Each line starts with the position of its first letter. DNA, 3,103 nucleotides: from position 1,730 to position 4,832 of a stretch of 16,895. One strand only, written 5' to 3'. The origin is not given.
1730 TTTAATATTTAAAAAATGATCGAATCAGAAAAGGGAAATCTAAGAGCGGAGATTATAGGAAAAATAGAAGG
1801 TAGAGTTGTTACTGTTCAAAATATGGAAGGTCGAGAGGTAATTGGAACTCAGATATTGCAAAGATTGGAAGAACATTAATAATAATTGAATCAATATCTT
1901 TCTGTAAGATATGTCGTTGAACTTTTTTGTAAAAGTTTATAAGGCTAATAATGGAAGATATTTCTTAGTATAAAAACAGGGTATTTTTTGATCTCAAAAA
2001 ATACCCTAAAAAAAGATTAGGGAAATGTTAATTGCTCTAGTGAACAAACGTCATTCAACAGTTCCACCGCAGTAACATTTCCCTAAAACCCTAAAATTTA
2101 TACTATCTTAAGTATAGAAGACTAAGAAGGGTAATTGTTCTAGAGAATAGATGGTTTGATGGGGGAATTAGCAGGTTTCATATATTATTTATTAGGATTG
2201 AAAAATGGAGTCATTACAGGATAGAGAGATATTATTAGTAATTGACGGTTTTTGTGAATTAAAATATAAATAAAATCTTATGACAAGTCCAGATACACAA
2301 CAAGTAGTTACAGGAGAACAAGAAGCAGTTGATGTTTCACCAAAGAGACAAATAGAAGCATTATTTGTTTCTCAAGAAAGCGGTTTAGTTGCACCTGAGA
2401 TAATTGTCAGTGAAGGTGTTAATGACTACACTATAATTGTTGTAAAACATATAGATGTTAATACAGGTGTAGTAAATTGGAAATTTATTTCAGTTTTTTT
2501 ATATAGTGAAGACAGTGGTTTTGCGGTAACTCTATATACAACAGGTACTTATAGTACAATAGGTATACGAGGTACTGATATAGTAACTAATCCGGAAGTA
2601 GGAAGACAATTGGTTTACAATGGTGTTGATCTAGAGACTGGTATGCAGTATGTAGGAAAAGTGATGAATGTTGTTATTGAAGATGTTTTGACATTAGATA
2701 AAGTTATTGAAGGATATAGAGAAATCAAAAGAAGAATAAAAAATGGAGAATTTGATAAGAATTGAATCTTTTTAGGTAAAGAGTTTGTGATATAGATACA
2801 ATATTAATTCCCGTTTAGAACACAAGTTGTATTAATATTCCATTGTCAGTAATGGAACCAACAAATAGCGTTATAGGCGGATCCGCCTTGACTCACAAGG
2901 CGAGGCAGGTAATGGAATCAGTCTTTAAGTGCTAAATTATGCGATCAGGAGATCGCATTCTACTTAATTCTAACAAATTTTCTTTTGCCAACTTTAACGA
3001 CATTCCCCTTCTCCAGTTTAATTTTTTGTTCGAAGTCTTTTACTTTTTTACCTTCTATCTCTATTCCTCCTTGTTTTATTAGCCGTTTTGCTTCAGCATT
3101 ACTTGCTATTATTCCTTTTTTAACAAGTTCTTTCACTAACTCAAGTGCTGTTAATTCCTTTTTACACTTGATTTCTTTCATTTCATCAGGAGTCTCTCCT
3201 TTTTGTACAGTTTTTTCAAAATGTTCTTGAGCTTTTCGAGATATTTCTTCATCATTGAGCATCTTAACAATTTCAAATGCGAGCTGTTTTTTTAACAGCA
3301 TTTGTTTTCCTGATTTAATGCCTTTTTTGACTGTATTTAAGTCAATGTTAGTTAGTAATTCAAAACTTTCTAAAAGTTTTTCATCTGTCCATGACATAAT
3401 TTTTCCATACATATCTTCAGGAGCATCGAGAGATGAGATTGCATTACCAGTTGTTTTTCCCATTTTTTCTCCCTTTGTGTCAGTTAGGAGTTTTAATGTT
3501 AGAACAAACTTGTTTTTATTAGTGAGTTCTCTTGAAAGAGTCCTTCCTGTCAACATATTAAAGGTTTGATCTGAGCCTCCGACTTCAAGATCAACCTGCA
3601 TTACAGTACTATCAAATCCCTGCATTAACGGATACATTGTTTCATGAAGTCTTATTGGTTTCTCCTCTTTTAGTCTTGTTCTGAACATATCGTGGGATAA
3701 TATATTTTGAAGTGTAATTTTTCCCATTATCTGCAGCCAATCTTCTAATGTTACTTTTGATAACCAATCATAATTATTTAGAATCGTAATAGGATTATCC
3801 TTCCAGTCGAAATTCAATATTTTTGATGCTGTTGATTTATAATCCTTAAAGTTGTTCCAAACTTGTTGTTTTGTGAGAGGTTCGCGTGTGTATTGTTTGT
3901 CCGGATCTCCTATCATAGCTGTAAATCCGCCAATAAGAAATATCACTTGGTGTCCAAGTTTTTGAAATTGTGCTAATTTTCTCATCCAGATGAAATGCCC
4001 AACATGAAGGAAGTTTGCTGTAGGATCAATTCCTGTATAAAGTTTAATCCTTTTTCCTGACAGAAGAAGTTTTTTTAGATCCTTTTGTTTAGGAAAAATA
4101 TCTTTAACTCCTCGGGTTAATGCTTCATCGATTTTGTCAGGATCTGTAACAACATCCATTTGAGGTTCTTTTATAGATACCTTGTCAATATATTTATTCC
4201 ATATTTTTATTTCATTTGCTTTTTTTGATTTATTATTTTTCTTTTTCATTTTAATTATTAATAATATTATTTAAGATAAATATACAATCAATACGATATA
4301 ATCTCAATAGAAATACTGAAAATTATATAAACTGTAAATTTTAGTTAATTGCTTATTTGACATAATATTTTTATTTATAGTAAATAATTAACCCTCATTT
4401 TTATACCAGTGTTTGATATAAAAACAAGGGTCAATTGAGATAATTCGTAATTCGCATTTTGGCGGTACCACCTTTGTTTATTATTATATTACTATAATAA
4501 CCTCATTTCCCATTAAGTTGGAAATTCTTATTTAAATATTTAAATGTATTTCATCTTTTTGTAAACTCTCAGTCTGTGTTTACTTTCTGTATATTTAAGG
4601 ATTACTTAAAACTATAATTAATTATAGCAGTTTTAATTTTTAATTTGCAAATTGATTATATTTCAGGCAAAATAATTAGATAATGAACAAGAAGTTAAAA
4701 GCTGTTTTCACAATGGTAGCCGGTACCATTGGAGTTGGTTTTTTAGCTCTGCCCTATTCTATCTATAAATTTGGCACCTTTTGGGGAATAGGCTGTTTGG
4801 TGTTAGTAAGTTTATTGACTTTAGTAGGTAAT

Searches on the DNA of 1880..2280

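Call 26: search_rna_families(source=window, start=1880, end=2280, threshold=evalue, max_evalue=10, show_alignments=3)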
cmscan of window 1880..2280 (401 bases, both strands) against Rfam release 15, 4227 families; matches with E-value up to 10: 6.
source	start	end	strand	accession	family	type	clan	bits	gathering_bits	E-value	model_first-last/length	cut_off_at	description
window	1974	2009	-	RF03973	mir-5615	Gene; miRNA;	-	17.8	82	0.77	1-61/61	no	mir-5615 microRNA precursor family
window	1976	2011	+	RF03973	mir-5615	Gene; miRNA;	-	17.7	82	0.78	1-61/61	no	mir-5615 microRNA precursor family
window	1978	2078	+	RF00422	SCARNA24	Gene; snRNA; snoRNA; scaRNA;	CL00018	17.2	70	3.6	1-130/130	no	Small Cajal body specific RNA 24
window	1978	2089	+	RF02315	TtnuHACA8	Gene; snRNA; snoRNA; HACA-box;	-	15.3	50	9.2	1-130/130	no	Tetrahymena snoRNA TtnuHACA8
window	1976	2023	+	RF02914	DUF805b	Cis-reg;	CL00115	14.3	35.6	0.23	1-35/35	no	DUF805b RNA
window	1978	2007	+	RF00962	mir-586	Gene; miRNA;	-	13.5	89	9.4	21-65/87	no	mir-586 microRNA precursor family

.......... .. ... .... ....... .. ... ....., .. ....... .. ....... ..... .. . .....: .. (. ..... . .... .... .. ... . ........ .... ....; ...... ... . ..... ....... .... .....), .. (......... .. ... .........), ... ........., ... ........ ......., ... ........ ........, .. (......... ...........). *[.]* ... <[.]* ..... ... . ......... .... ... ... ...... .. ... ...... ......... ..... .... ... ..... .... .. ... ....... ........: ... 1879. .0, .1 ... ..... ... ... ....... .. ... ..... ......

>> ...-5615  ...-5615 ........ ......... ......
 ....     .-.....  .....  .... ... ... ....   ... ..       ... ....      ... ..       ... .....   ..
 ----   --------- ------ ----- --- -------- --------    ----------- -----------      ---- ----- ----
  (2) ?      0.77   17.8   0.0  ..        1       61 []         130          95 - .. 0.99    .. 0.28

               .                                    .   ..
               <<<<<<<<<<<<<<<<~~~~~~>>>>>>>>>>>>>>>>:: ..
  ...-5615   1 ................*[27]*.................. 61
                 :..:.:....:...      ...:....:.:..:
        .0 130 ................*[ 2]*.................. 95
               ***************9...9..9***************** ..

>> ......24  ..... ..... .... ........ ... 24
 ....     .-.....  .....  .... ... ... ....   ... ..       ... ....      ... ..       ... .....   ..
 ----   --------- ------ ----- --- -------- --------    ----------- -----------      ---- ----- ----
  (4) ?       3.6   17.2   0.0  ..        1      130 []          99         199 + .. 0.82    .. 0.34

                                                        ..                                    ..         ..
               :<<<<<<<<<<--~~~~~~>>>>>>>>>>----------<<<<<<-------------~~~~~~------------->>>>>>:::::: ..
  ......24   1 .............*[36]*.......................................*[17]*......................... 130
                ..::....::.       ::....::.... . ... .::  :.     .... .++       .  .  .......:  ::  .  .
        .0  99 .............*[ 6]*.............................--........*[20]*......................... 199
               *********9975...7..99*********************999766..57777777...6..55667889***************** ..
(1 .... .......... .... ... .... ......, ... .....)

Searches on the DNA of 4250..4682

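Call 113: search_rna_families(source=window, start=4250, end=4682, threshold=evalue, max_evalue=5)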
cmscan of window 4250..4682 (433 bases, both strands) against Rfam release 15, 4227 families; matches with E-value up to 5: 2.
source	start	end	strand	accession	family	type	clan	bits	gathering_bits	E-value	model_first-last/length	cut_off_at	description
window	4388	4434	-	RF02266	XIST_intron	Gene; lncRNA;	-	20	70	0.46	1-68/68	no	XIST 3' intron conserved motif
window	4424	4617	-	RF00230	T-box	Cis-reg; leader;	-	19.6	93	0.027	1-219/219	no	T-box leader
